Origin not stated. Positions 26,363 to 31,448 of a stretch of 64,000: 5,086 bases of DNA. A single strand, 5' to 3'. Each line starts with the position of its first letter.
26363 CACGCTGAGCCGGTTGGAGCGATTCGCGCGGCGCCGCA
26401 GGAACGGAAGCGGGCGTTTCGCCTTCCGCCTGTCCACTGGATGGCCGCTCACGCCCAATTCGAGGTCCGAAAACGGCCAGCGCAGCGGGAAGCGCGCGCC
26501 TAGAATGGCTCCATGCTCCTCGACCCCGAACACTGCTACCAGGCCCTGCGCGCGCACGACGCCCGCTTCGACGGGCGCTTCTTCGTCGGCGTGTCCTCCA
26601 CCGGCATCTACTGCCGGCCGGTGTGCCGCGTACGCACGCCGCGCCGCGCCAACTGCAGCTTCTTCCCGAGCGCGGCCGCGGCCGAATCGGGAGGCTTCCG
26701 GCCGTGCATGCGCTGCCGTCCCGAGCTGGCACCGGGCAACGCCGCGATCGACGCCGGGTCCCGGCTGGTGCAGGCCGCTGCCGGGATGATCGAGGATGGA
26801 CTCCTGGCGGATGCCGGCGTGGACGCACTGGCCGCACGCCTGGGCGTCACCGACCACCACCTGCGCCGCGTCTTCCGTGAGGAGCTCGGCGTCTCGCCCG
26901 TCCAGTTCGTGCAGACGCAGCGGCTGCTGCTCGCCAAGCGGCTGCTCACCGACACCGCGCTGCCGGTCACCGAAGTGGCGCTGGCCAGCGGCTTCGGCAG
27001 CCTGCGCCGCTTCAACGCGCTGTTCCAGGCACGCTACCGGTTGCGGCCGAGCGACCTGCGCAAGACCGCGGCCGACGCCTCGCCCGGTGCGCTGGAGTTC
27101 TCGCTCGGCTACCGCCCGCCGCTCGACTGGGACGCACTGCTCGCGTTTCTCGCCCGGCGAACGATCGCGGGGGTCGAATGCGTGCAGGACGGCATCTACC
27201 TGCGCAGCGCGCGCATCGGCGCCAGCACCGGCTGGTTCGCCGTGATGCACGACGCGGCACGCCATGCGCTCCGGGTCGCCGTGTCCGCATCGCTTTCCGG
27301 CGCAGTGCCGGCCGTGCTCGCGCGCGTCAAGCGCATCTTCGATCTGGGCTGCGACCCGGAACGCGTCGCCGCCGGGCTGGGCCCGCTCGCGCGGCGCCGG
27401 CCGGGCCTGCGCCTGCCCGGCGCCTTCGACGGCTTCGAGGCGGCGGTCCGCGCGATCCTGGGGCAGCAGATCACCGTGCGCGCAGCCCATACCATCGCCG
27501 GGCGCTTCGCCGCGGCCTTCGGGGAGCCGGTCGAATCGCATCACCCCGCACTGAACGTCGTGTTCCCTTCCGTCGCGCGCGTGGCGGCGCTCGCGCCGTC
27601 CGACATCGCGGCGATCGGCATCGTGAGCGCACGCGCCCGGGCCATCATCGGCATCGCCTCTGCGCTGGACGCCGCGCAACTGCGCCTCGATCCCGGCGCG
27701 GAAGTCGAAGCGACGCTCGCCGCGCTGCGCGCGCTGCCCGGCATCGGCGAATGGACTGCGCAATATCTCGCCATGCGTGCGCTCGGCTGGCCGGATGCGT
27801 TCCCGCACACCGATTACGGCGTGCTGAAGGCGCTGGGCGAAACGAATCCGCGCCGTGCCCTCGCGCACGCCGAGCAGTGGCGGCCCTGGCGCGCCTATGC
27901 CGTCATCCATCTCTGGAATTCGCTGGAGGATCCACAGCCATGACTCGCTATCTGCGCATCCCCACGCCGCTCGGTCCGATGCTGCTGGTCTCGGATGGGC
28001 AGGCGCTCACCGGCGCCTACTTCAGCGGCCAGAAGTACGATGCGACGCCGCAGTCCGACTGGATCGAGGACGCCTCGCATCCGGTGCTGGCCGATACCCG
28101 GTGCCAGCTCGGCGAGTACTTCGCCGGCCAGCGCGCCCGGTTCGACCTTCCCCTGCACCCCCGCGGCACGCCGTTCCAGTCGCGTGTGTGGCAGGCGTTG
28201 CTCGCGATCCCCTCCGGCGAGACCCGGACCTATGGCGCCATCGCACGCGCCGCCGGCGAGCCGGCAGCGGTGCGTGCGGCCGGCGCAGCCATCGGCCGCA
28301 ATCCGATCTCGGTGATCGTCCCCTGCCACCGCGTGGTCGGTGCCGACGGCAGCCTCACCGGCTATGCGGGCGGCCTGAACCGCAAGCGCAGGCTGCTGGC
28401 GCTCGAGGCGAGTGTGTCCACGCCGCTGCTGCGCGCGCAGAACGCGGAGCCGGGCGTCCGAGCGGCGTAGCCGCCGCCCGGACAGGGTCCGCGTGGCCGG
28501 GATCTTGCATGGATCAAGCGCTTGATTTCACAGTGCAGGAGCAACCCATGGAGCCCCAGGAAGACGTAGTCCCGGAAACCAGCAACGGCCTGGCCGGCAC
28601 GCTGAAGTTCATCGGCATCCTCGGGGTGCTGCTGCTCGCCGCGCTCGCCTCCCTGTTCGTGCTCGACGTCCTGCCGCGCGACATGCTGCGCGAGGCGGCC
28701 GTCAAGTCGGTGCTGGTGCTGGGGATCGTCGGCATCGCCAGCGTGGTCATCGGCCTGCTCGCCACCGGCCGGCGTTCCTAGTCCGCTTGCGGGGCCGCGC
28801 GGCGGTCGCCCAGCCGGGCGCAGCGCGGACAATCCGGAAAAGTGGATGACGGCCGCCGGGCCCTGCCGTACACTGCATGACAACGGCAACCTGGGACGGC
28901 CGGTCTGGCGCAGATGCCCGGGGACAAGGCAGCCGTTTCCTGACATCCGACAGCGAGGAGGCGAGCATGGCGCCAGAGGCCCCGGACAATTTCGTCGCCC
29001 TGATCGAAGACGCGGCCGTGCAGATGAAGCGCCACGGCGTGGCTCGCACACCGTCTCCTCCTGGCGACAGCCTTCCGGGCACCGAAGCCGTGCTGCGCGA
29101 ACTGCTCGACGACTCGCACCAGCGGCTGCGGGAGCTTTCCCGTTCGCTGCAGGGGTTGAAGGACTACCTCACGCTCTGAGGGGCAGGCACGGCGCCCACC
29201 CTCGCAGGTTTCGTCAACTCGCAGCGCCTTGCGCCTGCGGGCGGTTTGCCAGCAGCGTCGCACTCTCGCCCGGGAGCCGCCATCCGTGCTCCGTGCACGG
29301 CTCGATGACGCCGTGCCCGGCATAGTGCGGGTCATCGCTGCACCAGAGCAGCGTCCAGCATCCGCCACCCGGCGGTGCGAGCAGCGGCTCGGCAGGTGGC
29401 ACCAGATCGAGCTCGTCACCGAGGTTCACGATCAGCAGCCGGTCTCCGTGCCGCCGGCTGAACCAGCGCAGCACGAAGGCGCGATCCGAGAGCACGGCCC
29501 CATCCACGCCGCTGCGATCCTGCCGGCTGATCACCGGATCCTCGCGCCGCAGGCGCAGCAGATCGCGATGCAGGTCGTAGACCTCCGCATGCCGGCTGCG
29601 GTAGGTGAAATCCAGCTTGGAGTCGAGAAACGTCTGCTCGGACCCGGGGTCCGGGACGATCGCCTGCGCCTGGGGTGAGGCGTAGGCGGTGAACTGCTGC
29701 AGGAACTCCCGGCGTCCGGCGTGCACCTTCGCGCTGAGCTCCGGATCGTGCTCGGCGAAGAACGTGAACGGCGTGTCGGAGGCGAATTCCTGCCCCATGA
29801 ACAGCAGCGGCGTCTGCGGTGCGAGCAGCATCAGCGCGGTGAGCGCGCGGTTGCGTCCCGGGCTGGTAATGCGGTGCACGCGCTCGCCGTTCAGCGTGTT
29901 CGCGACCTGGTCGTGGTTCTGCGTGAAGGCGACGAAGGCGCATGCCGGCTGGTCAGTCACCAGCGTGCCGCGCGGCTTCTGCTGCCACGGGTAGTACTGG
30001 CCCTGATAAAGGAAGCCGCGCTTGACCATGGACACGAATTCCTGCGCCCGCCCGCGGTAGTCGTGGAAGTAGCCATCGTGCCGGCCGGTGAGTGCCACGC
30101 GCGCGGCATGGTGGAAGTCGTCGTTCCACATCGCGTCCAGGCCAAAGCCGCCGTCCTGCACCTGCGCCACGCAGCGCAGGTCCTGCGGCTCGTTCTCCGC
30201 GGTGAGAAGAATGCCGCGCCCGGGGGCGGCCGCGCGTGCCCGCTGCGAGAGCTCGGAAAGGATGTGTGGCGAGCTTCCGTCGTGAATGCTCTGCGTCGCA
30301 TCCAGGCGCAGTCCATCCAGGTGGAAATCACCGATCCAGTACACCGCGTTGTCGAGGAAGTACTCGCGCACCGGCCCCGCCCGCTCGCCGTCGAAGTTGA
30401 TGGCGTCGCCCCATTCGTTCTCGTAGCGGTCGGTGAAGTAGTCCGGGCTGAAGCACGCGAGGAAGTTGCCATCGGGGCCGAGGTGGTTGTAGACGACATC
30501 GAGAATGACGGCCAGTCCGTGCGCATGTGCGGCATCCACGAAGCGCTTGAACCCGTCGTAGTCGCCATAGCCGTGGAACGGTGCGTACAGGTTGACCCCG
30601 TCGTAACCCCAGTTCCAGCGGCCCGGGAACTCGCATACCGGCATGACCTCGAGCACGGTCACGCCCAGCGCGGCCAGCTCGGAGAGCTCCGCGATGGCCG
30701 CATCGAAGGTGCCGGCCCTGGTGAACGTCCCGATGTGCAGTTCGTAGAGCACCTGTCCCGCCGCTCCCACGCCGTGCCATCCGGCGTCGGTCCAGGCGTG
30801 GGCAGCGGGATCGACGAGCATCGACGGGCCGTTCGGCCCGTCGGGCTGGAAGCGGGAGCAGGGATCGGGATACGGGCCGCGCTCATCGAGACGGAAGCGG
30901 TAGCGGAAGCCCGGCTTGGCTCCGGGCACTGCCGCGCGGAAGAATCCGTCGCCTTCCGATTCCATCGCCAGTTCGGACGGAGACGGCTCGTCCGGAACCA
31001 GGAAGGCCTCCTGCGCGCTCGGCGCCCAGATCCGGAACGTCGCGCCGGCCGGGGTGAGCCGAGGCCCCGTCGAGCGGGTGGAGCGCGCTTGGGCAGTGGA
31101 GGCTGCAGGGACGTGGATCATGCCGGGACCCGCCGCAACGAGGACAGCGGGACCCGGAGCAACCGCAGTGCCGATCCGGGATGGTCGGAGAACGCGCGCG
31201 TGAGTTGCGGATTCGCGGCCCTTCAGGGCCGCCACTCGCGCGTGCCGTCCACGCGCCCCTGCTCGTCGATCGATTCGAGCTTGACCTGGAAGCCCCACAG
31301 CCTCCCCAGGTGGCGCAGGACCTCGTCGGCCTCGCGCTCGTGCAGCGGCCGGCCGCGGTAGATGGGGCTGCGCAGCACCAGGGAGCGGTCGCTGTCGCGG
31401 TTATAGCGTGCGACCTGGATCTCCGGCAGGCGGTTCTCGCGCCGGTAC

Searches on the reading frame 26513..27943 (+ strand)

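Call 36: search_protein_families(library=pfam, proteins=[window:26513-27943:+], max_evalue=0.001)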
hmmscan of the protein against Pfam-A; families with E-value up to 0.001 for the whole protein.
window:26513-27943:+ (476 aa): 5 families
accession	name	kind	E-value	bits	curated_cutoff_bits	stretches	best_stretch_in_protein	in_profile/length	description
PF06029.17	AlkA_N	-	1.7e-35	122.2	26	1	196-306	2-118/118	AlkA N-terminal domain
PF02805.21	Ada_Zn_binding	-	3.1e-29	101.2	23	1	8-71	2-65/65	Metal binding domain of Ada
PF12833.13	HTH_18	-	2e-23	82.9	33.6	1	106-184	1-79/80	Helix-turn-helix domain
PF00730.31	HhH-GPD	-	5.6e-08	33.5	26.2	1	312-441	1-83/108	HhH-GPD superfamily base excision DNA repair protein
PF00165.29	HTH_AraC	-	4e-07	30.4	26.6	0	115-134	23-42/42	Bacterial regulatory helix-turn-helix proteins, AraC family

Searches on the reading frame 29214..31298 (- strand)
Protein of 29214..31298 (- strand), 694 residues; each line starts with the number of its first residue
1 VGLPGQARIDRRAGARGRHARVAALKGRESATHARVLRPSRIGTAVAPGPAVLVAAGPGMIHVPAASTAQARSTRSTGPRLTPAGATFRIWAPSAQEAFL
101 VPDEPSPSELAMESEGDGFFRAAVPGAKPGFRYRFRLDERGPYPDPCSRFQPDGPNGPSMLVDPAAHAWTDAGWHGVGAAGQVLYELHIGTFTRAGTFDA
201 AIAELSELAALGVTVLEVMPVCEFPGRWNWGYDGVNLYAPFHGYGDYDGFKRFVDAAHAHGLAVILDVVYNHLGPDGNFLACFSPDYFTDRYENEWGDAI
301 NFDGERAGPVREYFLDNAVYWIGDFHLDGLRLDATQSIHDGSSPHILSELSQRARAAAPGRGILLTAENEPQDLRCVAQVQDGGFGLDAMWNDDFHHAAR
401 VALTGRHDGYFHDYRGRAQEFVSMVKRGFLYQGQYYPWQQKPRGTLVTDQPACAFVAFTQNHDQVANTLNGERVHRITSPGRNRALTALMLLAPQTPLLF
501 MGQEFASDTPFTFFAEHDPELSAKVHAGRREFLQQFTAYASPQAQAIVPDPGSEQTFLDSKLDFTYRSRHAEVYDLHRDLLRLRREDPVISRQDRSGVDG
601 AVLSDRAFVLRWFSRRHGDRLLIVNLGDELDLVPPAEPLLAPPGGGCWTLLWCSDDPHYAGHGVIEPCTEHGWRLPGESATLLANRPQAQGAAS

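Call 36: search_protein_families(library=pfam, proteins=[window:29214-31298:-], max_evalue=0.001)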
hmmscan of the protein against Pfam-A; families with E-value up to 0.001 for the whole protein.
window:29214-31298:- (694 aa): 3 families
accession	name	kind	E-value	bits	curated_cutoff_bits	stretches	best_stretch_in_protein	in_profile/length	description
PF11941.14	DUF3459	-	8.9e-17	61.7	22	1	576-669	1-86/90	Domain of unknown function (DUF3459)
PF00128.31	Alpha-amylase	-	1.8e-14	54.3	22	1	194-276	14-95/446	Alpha amylase, catalytic domain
PF02922.24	CBM_48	-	1.8e-07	31.8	22.4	1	84-141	9-72/83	Carbohydrate-binding module 48 (Isoamylase N-terminal domain)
